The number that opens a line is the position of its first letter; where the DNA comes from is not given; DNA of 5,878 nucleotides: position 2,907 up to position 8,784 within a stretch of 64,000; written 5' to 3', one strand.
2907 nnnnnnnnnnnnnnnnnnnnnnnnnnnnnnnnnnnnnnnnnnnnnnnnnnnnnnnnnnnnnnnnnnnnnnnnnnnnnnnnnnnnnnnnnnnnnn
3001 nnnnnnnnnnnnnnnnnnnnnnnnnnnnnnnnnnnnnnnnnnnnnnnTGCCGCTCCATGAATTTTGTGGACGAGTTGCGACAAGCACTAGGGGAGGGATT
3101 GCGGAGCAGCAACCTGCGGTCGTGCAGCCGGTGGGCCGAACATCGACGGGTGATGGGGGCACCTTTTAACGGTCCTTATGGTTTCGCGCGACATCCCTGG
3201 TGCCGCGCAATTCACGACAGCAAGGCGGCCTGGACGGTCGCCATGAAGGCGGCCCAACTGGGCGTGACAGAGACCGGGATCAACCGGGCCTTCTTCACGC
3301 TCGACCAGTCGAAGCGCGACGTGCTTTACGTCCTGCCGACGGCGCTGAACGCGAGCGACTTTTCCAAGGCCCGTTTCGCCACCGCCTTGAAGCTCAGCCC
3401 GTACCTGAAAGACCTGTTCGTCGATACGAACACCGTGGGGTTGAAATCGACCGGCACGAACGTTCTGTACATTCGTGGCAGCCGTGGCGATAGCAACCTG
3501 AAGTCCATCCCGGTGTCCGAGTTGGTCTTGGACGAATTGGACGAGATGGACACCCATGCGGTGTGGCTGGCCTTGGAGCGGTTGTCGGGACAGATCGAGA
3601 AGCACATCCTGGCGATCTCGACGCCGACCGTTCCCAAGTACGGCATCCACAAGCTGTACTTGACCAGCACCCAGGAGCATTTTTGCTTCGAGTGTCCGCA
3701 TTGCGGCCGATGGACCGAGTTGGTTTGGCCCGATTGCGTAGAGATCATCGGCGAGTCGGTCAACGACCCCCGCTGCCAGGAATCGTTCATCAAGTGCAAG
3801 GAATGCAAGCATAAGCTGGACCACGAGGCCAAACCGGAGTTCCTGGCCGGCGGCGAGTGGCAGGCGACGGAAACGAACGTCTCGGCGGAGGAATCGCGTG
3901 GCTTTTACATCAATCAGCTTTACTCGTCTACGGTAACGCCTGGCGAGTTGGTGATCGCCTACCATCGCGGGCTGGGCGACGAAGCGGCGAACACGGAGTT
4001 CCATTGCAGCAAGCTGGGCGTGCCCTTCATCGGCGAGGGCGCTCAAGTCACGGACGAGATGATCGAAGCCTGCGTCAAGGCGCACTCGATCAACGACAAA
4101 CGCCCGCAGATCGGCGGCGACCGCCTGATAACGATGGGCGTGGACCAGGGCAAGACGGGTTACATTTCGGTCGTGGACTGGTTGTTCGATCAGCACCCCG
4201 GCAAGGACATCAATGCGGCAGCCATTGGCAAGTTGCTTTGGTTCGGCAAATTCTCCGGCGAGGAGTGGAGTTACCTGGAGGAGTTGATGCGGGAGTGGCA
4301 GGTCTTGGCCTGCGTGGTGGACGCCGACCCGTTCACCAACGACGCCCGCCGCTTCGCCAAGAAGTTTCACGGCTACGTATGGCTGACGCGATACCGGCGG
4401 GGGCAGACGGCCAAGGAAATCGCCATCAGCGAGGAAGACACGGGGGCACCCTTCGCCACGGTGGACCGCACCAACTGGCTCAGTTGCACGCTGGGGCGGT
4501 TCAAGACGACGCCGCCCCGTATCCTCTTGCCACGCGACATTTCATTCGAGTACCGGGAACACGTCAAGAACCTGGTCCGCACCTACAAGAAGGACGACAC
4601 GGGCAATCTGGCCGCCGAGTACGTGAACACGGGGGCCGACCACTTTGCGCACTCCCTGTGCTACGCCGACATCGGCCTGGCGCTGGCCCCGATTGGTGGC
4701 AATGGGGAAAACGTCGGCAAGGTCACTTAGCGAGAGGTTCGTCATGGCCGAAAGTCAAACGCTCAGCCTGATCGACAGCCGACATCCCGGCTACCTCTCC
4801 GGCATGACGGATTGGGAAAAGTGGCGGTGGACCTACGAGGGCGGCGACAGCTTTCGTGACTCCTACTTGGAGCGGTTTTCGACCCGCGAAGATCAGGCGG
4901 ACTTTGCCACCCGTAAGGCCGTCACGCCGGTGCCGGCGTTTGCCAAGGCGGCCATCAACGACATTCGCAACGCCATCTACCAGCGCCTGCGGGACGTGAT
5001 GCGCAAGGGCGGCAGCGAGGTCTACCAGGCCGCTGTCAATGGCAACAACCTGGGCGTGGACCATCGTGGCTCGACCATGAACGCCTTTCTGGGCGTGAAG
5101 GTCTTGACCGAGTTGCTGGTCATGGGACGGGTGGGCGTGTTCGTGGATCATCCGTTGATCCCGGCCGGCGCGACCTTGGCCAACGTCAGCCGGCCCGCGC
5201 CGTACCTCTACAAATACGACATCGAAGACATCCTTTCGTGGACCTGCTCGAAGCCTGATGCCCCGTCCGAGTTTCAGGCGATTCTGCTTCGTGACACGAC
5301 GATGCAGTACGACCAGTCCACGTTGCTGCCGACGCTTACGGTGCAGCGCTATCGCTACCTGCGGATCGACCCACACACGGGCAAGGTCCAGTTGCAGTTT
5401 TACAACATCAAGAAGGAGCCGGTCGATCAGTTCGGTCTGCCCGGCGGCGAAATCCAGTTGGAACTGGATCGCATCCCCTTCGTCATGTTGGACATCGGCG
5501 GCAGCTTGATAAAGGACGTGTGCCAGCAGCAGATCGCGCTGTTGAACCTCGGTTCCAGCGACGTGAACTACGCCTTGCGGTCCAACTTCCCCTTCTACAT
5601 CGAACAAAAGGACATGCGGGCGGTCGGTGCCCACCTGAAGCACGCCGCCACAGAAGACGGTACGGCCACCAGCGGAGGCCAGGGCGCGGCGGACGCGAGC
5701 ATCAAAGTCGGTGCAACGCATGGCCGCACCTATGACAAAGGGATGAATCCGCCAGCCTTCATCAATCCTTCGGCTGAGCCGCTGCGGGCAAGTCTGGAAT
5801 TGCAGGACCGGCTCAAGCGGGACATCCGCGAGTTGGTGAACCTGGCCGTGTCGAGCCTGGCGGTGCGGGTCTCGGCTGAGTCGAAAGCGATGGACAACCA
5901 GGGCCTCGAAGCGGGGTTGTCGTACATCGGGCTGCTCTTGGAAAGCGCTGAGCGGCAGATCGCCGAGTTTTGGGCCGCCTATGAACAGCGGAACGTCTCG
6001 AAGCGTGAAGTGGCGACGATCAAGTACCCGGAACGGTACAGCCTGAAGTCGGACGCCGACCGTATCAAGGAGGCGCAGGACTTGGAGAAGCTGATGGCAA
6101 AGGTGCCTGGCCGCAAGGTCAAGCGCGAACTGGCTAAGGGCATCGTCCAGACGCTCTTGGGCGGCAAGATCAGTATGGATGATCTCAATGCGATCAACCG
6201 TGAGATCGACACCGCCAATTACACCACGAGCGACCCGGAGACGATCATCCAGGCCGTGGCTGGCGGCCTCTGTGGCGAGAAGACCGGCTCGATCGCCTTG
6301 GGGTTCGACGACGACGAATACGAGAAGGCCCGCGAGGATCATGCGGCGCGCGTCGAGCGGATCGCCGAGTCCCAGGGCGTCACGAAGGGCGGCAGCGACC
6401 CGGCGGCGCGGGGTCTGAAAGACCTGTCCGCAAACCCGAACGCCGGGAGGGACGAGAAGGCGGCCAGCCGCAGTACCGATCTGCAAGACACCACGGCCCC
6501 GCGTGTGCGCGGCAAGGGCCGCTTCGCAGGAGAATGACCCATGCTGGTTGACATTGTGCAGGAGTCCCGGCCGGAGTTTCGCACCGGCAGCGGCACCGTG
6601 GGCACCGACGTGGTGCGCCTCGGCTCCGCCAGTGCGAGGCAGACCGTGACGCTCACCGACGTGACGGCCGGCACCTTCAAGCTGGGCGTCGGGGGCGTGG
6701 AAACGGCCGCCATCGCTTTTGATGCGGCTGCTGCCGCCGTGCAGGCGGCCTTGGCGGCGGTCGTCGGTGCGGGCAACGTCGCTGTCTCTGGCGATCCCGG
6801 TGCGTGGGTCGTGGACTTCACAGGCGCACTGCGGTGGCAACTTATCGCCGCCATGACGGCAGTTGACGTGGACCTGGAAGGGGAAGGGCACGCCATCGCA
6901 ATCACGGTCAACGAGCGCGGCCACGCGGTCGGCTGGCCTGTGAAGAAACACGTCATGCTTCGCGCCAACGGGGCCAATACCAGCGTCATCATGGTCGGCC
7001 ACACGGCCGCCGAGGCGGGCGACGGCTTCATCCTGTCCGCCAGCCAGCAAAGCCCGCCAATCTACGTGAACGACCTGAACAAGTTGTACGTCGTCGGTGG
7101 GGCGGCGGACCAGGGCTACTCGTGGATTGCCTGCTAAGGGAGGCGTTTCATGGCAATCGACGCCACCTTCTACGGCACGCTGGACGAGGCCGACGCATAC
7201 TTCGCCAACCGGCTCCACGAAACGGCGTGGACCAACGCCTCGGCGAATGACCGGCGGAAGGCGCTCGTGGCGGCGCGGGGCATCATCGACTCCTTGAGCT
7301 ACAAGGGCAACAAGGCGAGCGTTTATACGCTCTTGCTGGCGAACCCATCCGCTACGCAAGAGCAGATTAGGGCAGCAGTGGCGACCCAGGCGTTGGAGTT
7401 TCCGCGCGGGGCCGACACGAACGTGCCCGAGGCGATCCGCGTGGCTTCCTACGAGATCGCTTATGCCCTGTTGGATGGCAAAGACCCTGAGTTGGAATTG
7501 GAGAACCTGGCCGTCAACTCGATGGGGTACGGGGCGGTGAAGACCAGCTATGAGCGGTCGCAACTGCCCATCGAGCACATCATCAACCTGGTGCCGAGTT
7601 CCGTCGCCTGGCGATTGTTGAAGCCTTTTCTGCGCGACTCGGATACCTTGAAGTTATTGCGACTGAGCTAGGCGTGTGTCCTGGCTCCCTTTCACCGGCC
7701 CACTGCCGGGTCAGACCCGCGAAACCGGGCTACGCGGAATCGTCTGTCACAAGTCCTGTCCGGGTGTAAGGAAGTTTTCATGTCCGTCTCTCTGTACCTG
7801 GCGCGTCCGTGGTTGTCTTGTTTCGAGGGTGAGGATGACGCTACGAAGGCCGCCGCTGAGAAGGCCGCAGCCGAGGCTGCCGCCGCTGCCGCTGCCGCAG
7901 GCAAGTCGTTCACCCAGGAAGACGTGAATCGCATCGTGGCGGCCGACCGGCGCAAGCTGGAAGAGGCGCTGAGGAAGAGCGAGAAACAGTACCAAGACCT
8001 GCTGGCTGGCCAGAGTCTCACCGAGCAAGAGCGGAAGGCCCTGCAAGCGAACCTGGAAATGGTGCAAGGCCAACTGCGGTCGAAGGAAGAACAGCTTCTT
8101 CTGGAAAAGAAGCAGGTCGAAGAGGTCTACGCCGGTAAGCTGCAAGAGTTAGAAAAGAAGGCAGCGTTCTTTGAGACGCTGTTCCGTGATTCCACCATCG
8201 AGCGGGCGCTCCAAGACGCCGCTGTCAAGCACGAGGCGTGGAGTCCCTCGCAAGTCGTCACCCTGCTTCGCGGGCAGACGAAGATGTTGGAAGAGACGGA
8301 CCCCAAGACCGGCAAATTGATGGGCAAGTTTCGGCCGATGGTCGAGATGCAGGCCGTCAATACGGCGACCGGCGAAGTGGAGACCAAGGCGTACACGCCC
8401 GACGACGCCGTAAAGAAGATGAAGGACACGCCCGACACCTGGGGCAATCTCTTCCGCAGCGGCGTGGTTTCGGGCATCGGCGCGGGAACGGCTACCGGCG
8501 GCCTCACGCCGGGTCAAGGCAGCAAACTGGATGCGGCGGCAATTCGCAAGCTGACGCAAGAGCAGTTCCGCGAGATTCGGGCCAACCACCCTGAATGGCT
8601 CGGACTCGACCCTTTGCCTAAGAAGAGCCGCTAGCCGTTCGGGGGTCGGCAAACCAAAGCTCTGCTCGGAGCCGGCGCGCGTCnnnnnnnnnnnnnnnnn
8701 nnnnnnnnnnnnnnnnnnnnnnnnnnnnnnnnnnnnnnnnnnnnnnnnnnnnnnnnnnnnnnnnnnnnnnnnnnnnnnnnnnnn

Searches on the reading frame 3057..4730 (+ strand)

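Call 11: search_protein_families(library=phrogs, proteins=[window:3057-4730:+], max_evalue=0.001)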
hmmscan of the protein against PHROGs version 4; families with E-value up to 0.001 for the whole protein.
window:3057-4730:+ (557 aa): 4 families
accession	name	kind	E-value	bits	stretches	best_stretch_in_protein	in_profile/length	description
phrog_675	-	head and packaging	2.6e-89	301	1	15-543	16-549/576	terminase large subunit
phrog_15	-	head and packaging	3.6e-48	165.7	1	5-366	339-724/1330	terminase large subunit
phrog_12876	-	head and packaging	2.2e-17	64.5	1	100-227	7-134/235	terminase large subunit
phrog_21311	-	head and packaging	2.4e-14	54.7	1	94-280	2-201/218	terminase large subunit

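Call 12: search_protein_families(library=pfam, proteins=[window:3057-4730:+], max_evalue=0.001)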
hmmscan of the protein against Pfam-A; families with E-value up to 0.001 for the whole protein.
window:3057-4730:+ (557 aa): 2 families
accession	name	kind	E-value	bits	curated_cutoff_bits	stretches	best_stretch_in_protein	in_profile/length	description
PF05876.18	GpA_ATPase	-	5.7e-31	108.5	25.6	1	50-268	20-247/247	Phage terminase large subunit gpA, ATPase domain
PF20454.4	GpA_nuclease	-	0.00011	21.9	22.5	0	281-375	2-98/294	Terminase large subunit gpA, endonuclease domain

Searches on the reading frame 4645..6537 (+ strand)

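Call 11: search_protein_families(library=phrogs, proteins=[window:4645-6537:+], max_evalue=0.001)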
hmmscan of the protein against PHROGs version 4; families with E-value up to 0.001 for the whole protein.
window:4645-6537:+ (630 aa): 1 family
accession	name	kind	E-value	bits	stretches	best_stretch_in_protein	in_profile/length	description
phrog_145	-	head and packaging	4.1e-29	102.7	1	37-483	4-428/493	portal protein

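Call 12: search_protein_families(library=pfam, proteins=[window:4645-6537:+], max_evalue=0.001)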
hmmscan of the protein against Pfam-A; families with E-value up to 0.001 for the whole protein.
window:4645-6537:+ (630 aa): 0 families

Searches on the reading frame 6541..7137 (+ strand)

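Call 11: search_protein_families(library=phrogs, proteins=[window:6541-7137:+], max_evalue=0.001)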
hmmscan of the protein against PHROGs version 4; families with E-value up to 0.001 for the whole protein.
window:6541-7137:+ (198 aa): 3 families
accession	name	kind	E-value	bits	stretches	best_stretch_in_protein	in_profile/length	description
phrog_1260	-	tail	9.1e-07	29.5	1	27-83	49-112/320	minor tail protein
phrog_2839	-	tail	2.3e-06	27.4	1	38-165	67-186/581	tail sheath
phrog_10909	-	tail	6.5e-06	26.8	1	12-88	188-261/290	major tail protein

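Call 12: search_protein_families(library=pfam, proteins=[window:6541-7137:+], max_evalue=0.001)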
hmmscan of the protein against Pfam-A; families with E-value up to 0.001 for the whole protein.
window:6541-7137:+ (198 aa): 0 families

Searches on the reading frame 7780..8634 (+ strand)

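Call 11: search_protein_families(library=phrogs, proteins=[window:7780-8634:+], max_evalue=0.001)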
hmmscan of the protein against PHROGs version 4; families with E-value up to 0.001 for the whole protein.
window:7780-8634:+ (284 aa): 2 families
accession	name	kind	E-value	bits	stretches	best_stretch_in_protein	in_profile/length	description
phrog_6663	-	unknown function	5.8e-09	37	1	30-248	28-233/263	-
phrog_206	-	head and packaging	3e-06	28.2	1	53-268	54-250/263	head scaffolding protein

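Call 12: search_protein_families(library=pfam, proteins=[window:7780-8634:+], max_evalue=0.001)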
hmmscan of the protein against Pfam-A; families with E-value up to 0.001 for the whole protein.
window:7780-8634:+ (284 aa): 0 families
